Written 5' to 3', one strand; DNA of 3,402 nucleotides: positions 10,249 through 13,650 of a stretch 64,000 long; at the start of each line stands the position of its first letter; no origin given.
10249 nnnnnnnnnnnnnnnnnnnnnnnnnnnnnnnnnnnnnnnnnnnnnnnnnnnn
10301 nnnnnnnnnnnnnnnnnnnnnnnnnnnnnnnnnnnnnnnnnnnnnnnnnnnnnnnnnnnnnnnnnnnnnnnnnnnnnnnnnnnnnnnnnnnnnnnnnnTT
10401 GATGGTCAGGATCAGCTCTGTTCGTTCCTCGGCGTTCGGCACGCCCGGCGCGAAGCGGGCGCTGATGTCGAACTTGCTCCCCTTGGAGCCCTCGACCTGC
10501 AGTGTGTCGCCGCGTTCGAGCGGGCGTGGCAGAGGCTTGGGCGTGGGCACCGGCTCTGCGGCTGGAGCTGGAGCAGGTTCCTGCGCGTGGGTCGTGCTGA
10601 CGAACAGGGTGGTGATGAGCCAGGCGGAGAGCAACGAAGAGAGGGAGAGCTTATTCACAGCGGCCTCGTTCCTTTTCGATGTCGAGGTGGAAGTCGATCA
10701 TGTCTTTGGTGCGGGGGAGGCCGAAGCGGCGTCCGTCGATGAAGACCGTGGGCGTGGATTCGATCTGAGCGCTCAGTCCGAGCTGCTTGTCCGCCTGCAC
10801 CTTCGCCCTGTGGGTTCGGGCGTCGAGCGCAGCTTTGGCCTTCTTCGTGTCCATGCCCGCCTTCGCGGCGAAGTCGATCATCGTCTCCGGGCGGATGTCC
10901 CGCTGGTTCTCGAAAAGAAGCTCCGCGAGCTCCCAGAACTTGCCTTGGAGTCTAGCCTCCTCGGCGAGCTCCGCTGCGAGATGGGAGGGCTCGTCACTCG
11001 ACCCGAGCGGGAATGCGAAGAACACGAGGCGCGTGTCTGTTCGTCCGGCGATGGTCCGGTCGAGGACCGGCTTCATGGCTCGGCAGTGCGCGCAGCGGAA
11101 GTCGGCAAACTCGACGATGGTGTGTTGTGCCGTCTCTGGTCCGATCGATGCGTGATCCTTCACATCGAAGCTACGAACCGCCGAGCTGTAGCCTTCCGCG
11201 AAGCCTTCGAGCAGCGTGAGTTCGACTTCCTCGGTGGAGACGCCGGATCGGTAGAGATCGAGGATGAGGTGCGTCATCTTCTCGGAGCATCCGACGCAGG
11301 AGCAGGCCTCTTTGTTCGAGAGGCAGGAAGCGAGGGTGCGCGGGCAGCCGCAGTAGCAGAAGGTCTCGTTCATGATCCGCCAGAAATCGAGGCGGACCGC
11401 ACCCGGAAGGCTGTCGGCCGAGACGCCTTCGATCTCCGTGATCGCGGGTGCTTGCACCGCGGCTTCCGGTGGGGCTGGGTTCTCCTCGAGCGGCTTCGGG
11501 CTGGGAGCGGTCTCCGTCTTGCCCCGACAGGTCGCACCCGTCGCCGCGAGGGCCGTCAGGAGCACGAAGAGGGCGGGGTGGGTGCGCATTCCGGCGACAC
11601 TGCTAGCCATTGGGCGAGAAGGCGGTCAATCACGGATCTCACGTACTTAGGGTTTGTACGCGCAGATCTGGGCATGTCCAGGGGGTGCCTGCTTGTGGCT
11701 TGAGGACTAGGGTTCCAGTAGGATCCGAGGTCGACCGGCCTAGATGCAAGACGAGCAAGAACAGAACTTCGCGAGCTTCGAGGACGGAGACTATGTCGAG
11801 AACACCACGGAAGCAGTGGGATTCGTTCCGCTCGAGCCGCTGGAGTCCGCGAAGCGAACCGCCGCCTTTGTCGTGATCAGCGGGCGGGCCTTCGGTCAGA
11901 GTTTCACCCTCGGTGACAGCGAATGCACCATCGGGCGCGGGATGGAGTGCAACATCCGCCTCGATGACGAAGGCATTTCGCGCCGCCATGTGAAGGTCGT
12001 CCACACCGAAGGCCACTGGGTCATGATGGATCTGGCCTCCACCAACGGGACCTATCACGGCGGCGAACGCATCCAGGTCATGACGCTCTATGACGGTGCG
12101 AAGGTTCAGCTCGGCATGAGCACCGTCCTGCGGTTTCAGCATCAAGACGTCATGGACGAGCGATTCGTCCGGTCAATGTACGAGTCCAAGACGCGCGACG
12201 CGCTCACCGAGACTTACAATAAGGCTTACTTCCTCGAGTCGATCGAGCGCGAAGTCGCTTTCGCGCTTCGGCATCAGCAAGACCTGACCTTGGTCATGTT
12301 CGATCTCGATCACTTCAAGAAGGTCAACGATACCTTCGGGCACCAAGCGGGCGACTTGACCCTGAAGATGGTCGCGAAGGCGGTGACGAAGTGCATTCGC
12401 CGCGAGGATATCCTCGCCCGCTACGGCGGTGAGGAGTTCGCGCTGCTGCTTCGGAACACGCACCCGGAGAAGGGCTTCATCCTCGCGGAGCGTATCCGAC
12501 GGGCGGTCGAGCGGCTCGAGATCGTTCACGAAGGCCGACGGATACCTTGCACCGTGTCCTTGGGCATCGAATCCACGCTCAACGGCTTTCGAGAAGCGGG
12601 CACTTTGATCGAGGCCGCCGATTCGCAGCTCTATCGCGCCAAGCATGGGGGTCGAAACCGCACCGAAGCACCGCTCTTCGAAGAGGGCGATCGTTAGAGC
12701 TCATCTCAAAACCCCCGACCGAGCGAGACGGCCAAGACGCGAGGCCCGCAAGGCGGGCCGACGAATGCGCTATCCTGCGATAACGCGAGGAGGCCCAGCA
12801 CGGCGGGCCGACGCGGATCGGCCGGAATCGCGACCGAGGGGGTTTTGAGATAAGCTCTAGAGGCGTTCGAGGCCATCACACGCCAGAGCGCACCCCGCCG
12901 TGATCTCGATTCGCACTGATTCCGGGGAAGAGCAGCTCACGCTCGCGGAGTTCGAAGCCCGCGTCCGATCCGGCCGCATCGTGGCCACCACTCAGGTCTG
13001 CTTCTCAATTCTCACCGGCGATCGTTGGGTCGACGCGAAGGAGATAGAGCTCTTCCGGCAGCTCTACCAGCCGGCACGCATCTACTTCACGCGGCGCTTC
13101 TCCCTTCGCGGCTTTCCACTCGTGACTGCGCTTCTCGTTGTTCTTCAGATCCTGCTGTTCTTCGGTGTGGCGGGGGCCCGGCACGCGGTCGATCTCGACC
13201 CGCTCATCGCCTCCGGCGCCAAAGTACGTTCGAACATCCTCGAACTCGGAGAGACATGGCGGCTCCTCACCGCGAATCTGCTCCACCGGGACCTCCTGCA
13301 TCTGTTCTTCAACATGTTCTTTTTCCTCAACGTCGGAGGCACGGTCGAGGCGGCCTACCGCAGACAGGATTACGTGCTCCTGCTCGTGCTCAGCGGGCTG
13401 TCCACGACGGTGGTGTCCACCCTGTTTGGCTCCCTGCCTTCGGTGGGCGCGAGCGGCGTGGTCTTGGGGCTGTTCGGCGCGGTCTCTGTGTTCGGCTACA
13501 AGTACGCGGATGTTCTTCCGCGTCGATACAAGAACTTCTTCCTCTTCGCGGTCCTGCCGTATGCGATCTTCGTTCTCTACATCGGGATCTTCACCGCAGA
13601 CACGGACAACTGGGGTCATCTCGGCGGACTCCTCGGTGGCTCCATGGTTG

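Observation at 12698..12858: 161-bp structured inverted-repeat element (MITE/REP-like or RNA structure) between FHA-GGDEF and rhomboid genes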

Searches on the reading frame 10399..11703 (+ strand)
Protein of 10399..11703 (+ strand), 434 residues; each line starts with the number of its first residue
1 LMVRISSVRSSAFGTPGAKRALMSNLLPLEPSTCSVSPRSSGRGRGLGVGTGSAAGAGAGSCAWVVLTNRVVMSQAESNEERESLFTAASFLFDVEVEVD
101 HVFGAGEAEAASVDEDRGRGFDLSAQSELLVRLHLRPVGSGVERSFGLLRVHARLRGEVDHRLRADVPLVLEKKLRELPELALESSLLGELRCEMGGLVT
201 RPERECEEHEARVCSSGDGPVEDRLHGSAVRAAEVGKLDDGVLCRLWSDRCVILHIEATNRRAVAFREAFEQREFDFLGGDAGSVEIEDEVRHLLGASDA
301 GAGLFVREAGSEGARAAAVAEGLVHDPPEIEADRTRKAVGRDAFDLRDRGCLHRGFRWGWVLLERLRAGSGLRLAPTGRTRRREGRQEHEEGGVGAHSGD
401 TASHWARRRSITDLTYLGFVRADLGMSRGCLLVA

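Call 11: search_protein_families(library=pfam, proteins=[window:10399-11703:+])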
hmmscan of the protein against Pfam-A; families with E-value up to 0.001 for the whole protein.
window:10399-11703:+ (434 aa): 0 families

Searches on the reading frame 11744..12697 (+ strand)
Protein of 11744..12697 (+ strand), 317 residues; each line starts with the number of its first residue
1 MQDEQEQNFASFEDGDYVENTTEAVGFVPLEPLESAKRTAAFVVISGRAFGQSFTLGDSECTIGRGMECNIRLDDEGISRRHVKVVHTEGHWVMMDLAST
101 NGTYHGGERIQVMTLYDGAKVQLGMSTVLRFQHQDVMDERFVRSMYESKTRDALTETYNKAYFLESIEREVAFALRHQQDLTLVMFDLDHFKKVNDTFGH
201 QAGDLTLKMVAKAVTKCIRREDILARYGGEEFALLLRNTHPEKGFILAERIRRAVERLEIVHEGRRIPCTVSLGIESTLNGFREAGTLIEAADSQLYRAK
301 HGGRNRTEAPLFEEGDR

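Call 11: search_protein_families(library=pfam, proteins=[window:11744-12697:+])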
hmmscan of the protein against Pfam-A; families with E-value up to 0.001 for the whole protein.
window:11744-12697:+ (317 aa): 3 families
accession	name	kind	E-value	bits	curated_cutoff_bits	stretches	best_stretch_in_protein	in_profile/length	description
PF00990.26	GGDEF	-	1.4e-45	155.4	23.8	1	151-306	3-161/161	Diguanylate cyclase, GGDEF domain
PF00498.31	FHA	-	2.1e-15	57.3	20.7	1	61-124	1-67/67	FHA domain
PF16697.10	Yop-YscD_cpl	-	3.6e-15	56.4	33.2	1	44-134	2-93/94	Inner membrane component of T3SS, cytoplasmic domain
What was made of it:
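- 11744..12697 (+): Upstream gene: FHA-GGDEF diguanylate cyclase. Its TAG stop (12695-12697) overlaps the TA flank and the first base of the element. Pfam FHA 2e-15 and GGDEF 1e-45 (call 11).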

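Call 12: find_encoding_contigs(protein=window:11744-12697:+, flank=10000, max_places=10)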
Protein window:11744-12697:+ (317 aa): 23 contigs read that carry it; 10 places shown.
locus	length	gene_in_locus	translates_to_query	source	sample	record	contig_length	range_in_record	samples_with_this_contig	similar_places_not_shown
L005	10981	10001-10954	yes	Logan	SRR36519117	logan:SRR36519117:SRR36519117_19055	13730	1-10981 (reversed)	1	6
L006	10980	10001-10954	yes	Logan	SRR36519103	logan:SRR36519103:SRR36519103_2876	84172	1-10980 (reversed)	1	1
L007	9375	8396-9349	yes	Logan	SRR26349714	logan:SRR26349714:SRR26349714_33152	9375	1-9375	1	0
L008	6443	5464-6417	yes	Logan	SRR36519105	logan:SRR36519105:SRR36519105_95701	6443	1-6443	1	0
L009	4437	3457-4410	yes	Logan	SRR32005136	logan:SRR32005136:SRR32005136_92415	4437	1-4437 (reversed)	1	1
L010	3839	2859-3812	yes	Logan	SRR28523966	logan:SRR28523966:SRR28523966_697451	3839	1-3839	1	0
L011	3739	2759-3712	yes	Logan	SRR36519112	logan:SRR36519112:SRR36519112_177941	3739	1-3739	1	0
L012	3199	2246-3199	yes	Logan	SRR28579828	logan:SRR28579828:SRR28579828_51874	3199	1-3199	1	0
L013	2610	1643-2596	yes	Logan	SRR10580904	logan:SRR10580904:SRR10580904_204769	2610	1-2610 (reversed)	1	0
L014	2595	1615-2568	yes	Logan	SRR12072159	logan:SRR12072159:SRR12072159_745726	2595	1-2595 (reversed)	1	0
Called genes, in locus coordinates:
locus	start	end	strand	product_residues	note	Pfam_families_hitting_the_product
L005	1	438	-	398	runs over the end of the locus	PF00871:Acetate_kinase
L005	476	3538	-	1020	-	PF00930:DPPIV_N (faint), PF26550:Tricorn_2nd, PF26549:Tricorn_N, PF07676:PD40, PF26549:Tricorn_N (weak)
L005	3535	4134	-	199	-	PF01227:GTP_cyclohydroI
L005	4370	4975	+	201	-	PF00925:GTP_cyclohydro2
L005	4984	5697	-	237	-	PF02190:LON_substr_bdg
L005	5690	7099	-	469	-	PF01565:FAD_binding_4, PF02913:FAD-oxidase_C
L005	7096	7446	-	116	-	-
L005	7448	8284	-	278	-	PF13442:Cytochrome_CBB3, PF00034:Cytochrom_C (weak)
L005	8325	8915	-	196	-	-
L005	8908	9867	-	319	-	PF13462:Thioredoxin_4, PF01323:DSBA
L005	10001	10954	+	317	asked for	PF16697:Yop-YscD_cpl, PF00498:FHA, PF00990:GGDEF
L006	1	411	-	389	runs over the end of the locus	PF00871:Acetate_kinase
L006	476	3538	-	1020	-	PF00930:DPPIV_N (faint), PF26550:Tricorn_2nd, PF26549:Tricorn_N, PF07676:PD40, PF26549:Tricorn_N (weak)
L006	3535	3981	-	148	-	PF01227:GTP_cyclohydroI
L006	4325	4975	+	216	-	PF00925:GTP_cyclohydro2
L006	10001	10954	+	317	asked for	PF16697:Yop-YscD_cpl, PF00498:FHA, PF00990:GGDEF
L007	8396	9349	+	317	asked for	PF16697:Yop-YscD_cpl, PF00498:FHA, PF00990:GGDEF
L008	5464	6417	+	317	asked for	PF16697:Yop-YscD_cpl, PF00498:FHA, PF00990:GGDEF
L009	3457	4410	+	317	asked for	PF16697:Yop-YscD_cpl, PF00498:FHA, PF00990:GGDEF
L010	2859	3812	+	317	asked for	PF16697:Yop-YscD_cpl, PF00498:FHA, PF00990:GGDEF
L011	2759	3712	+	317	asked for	PF16697:Yop-YscD_cpl, PF00498:FHA, PF00990:GGDEF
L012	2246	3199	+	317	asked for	PF16697:Yop-YscD_cpl, PF00498:FHA, PF00990:GGDEF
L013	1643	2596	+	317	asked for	PF16697:Yop-YscD_cpl, PF00498:FHA, PF00990:GGDEF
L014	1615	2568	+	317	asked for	PF16697:Yop-YscD_cpl, PF00498:FHA, PF00990:GGDEF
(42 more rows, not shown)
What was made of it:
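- One sample gives an 84 kb clean contig up to the element, so the population is otherwise clonal (call 12).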

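Call 24: find_homologous_proteins(query=window:11744-12694:+, max_evalue=1e-40)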
Query window:11744-12694:+ (317 aa): 1382 proteins with E <= 1e-40 among 8000 candidates; the best 120 are listed.
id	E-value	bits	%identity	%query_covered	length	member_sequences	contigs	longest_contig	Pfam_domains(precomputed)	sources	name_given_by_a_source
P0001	5.1e-195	665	94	99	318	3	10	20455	PF00498.32,PF16697.11,PF00990.27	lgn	-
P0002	4.8e-132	458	66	95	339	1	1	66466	PF00498.32,PF16697.11,PF00990.27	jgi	jgi:two-component system, cell cycle response regulator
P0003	2.1e-130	452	67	95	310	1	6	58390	PF00498.32,PF16697.11,PF00990.27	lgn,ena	-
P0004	1.6e-129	449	64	99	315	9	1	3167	PF00498.32,PF16697.11,PF00990.27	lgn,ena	-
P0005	6.0e-129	448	67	96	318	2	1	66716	PF00498.32,PF16697.11,PF00990.27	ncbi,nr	ncbi:MAG: diguanylate cyclase [Deltaproteobacteria bacterium]|nr:diguanylate cyclase [Deltaproteobac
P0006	1.0e-128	447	67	97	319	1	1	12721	PF00498.32,PF16697.11,PF00990.27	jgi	jgi:diguanylate cyclase (GGDEF)-like protein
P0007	1.8e-127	443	64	97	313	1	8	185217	PF00498.32,PF16697.11,PF00990.27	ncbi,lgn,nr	ncbi:MAG: diguanylate cyclase [Deltaproteobacteria bacterium]|nr:diguanylate cyclase [Deltaproteobac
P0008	9.0e-127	440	65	97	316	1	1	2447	PF00498.32,PF16697.11,PF00990.27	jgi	jgi:diguanylate cyclase (GGDEF)-like protein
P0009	3.4e-124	432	62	99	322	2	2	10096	PF00498.32,PF16697.11,PF00990.27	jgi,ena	-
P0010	4.3e-124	432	64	94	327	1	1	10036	PF00498.32,PF16697.11,PF00990.27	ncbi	-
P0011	4.6e-123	428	64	94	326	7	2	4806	PF00498.32,PF16697.11,PF00990.27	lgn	-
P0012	4.4e-121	422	63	92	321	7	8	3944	PF00498.32,PF16697.11,PF00990.27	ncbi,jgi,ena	jgi:diguanylate cyclase (GGDEF)-like protein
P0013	6.6e-118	411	60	96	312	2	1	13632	PF00498.32,PF16697.11,PF00990.27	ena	-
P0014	5.0e-116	405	57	98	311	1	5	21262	PF00498.32,PF16697.11,PF00990.27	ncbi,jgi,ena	-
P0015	1.3e-114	401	61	94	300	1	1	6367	PF00498.32,PF16697.11,PF00990.27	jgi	-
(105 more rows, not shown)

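Call 25: find_encoding_contigs(protein=P0001, flank=4000, max_places=10)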
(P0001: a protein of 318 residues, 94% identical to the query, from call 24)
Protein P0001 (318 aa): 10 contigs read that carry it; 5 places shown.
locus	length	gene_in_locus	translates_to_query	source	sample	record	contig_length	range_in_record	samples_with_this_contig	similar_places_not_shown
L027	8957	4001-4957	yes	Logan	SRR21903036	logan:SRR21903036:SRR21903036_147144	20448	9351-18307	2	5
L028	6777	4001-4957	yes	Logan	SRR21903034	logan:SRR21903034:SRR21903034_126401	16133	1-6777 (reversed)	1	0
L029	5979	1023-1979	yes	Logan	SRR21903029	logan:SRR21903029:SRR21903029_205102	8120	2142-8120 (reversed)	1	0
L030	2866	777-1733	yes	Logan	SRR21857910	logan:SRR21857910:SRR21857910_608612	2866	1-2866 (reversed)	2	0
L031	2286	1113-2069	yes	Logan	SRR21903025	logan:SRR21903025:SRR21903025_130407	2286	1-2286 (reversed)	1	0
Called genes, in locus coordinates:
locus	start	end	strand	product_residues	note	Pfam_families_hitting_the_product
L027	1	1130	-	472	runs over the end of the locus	PF01565:FAD_binding_4, PF02913:FAD-oxidase_C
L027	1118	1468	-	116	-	-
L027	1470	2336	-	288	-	PF00034:Cytochrom_C (weak), PF13442:Cytochrome_CBB3 (weak)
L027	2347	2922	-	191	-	-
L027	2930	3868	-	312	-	PF13462:Thioredoxin_4, PF01323:DSBA, PF13743:Thioredoxin_5 (faint)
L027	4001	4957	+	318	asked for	PF16697:Yop-YscD_cpl, PF00498:FHA, PF00990:GGDEF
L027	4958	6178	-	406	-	-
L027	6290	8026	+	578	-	PF13414:TPR_11 (faint), PF01694:Rhomboid, PF07719:TPR_2 (faint), PF13181:TPR_8 (faint), PF13428:TPR_14 (faint), PF13432:TPR_16 (faint), PF13174:TPR_6 (faint), PF14559:TPR_19 (weak)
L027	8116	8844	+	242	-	-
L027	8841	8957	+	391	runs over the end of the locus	PF01551:Peptidase_M23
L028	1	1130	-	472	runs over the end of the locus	PF01565:FAD_binding_4, PF02913:FAD-oxidase_C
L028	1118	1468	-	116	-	-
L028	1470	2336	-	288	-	PF00034:Cytochrom_C (weak), PF13442:Cytochrome_CBB3 (weak)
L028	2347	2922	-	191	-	-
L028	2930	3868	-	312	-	PF13462:Thioredoxin_4, PF01323:DSBA, PF13743:Thioredoxin_5 (faint)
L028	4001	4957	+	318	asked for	PF16697:Yop-YscD_cpl, PF00498:FHA, PF00990:GGDEF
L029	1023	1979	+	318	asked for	PF16697:Yop-YscD_cpl, PF00498:FHA, PF00990:GGDEF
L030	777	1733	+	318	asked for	PF16697:Yop-YscD_cpl, PF00498:FHA, PF00990:GGDEF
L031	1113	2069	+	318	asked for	PF16697:Yop-YscD_cpl, PF00498:FHA, PF00990:GGDEF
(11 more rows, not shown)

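Call 27: find_encoding_contigs(protein=P0003, flank=4000, max_places=3)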
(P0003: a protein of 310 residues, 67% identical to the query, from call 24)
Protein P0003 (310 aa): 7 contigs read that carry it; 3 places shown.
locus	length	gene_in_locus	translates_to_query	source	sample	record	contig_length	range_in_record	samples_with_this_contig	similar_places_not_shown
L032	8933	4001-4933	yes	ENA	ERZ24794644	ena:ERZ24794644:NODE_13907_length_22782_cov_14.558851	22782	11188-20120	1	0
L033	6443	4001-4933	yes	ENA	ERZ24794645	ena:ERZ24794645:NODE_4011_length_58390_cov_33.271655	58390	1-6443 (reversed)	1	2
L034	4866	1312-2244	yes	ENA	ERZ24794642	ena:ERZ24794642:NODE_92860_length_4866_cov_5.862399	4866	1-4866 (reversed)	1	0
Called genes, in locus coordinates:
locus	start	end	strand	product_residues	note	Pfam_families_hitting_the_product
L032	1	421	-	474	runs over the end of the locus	PF01565:FAD_binding_4, PF02913:FAD-oxidase_C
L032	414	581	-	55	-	-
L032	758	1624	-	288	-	PF13442:Cytochrome_CBB3 (weak), PF00034:Cytochrom_C (weak)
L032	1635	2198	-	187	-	-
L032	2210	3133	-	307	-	PF13462:Thioredoxin_4, PF01323:DSBA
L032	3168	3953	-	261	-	PF07719:TPR_2 (faint), PF14559:TPR_19 (faint)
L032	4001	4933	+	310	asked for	PF16697:Yop-YscD_cpl, PF00498:FHA, PF00990:GGDEF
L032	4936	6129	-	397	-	-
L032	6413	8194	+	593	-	PF01694:Rhomboid, PF13432:TPR_16 (faint), PF13428:TPR_14 (faint), PF14559:TPR_19 (weak)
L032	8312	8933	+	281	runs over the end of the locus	-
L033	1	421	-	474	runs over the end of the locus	PF01565:FAD_binding_4, PF02913:FAD-oxidase_C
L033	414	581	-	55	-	-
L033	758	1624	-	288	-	PF13442:Cytochrome_CBB3 (weak), PF00034:Cytochrom_C (weak)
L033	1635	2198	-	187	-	-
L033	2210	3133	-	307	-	PF13462:Thioredoxin_4, PF01323:DSBA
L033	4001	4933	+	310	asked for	PF16697:Yop-YscD_cpl, PF00498:FHA, PF00990:GGDEF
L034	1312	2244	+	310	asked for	PF16697:Yop-YscD_cpl, PF00498:FHA, PF00990:GGDEF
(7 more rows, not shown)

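Call 28: find_encoding_contigs(protein=P0005, flank=4000, max_places=2)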
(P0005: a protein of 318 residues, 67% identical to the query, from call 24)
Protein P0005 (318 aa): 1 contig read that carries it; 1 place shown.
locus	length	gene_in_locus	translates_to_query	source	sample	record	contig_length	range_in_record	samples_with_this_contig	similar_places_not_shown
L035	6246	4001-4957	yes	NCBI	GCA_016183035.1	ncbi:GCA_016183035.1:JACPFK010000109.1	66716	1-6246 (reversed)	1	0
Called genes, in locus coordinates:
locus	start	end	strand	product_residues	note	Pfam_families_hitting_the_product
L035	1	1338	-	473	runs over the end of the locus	PF01565:FAD_binding_4, PF02913:FAD-oxidase_C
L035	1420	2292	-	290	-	PF00034:Cytochrom_C (weak)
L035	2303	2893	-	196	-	-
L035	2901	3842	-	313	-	PF13462:Thioredoxin_4, PF01323:DSBA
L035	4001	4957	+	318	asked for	PF16697:Yop-YscD_cpl, PF00498:FHA, PF00990:GGDEF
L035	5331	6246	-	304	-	PF12784:PDDEXK_2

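Call 29: find_encoding_contigs(protein=P0007, flank=4000, max_places=2)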
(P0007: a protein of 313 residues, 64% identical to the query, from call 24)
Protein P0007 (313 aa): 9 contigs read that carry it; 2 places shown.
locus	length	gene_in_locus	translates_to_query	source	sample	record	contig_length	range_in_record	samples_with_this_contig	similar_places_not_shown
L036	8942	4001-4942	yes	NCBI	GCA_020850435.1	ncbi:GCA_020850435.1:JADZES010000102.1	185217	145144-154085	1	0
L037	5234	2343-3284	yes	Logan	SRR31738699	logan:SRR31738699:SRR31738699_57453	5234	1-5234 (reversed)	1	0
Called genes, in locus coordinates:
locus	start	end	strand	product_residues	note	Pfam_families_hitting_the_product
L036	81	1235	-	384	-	PF13439:Glyco_transf_4, PF13579:Glyco_trans_4_4, PF00534:Glycos_transf_1, PF13692:Glyco_trans_1_4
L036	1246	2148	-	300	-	PF00034:Cytochrom_C (weak), PF13442:Cytochrome_CBB3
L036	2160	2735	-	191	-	-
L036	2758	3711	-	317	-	PF13462:Thioredoxin_4, PF01323:DSBA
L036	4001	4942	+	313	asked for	PF16697:Yop-YscD_cpl, PF00498:FHA, PF00990:GGDEF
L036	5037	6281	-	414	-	-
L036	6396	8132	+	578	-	PF01694:Rhomboid, PF13371:TPR_9 (faint), PF13432:TPR_16 (faint), PF07719:TPR_2 (faint), PF13428:TPR_14 (faint), PF13414:TPR_11 (faint), PF14559:TPR_19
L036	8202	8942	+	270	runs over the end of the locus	-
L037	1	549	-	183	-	?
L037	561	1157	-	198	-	-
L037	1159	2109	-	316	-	PF13462:Thioredoxin_4, PF01323:DSBA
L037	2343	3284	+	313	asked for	PF16697:Yop-YscD_cpl, PF00498:FHA, PF00990:GGDEF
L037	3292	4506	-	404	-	-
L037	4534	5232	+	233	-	?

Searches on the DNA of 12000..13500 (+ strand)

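Call 6: search_rna_families(source=window, start=12000, end=13500, threshold=evalue, max_evalue=10)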
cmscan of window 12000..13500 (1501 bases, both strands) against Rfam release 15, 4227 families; matches with E-value up to 10: 2.
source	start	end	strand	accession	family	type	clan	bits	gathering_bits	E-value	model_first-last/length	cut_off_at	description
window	12695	12859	-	RF04104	MIR918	Gene; miRNA;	-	21.6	268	0.38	1-265/265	no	MIR918 microRNA precursor family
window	12243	12272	+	RF03369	mir-2217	Gene; miRNA;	-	16.1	60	5.6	1-62/62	no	mir-2217 microRNA precursor family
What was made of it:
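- Tried and rejected: No Rfam retron msr hit was found within 12000-13500, and the neighbouring genes are not reverse transcriptases (calls 6, 11).
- On Any curated RNA family (Rfam 15): The only hit is a plant microRNA hairpin model at 21.6 bits against a gathering score of 268, E = 0.38 (call 6).
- Tried and rejected: Rfam scan at a permissive E-value: noise only (call 6).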

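Call 22: search_dna_similar(query=window:12695-12859:+, collection=plasmids, mode=distant, max_evalue=1)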
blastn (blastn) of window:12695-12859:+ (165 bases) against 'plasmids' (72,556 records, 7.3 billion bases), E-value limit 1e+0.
Records with a match: 2; places in all: 2; records where one place covers at least 80% of the query: 0.
Best place of each record, by identity: 80-90% 2.
By first word of the organism name: Janthinobacterium 1; Citricoccus 1.
By predicted mobility (MOB-suite, as given by PLSDB): conjugative 1; non-mobilizable 1.
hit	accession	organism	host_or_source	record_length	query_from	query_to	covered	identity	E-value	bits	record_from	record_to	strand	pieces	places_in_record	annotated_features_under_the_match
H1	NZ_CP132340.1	Janthinobacterium sp. J1-1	pure culture,Mixed solution of sediment ...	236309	96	137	25%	83.7%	5e-1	41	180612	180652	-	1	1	DNA-binding protein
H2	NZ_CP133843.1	Citricoccus sp. I39-566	cell culture,Oceanic seawater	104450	92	129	23%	84.2%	1e-1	43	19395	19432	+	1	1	SCO6880 family protein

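Call 23: search_dna_similar(query=window:12695-12859:+, collection=phages, mode=distant, max_evalue=1)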
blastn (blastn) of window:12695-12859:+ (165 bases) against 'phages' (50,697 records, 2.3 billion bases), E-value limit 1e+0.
Records with a match: 5; places in all: 5; records where one place covers at least 80% of the query: 0.
Best place of each record, by identity: 90-95% 5.
By first word of the organism name: Mycobacterium 2; Arthrobacter 2; Bacteriophage 1.
By host as written in the record: Mycobacterium smegmatis mc2 155 2; Arthrobacter sp. ATCC 21022 2; - 1.
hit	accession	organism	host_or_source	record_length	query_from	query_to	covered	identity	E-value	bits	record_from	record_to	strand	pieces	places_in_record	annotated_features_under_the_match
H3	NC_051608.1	Mycobacterium phage Ekdilam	Mycobacterium smegmatis mc2 155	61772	102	129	17%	92.9%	4e-2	43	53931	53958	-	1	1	77: hypothetical protein | 78: hypothetical protein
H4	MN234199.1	Mycobacterium phage Ekdilam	Mycobacterium smegmatis mc2 155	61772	102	129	17%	92.9%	4e-2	43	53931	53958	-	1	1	77: hypothetical protein | 78: hypothetical protein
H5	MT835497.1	Bacteriophage sp.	human fecal samples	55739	96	123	17%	92.9%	5e-1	39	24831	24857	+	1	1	record has no annotation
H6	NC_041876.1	Arthrobacter phage Galaxy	Arthrobacter sp. ATCC 21022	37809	90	116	16%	92.9%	5e-1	39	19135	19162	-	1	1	25: holin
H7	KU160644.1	Arthrobacter phage Galaxy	Arthrobacter sp. ATCC 21022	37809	90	116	16%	92.9%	5e-1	39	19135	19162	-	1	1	25: hypothetical protein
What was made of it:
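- Tried and rejected: blastn of the element against plasmids and phages: only short GC-rich chance matches (calls 22, 23).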
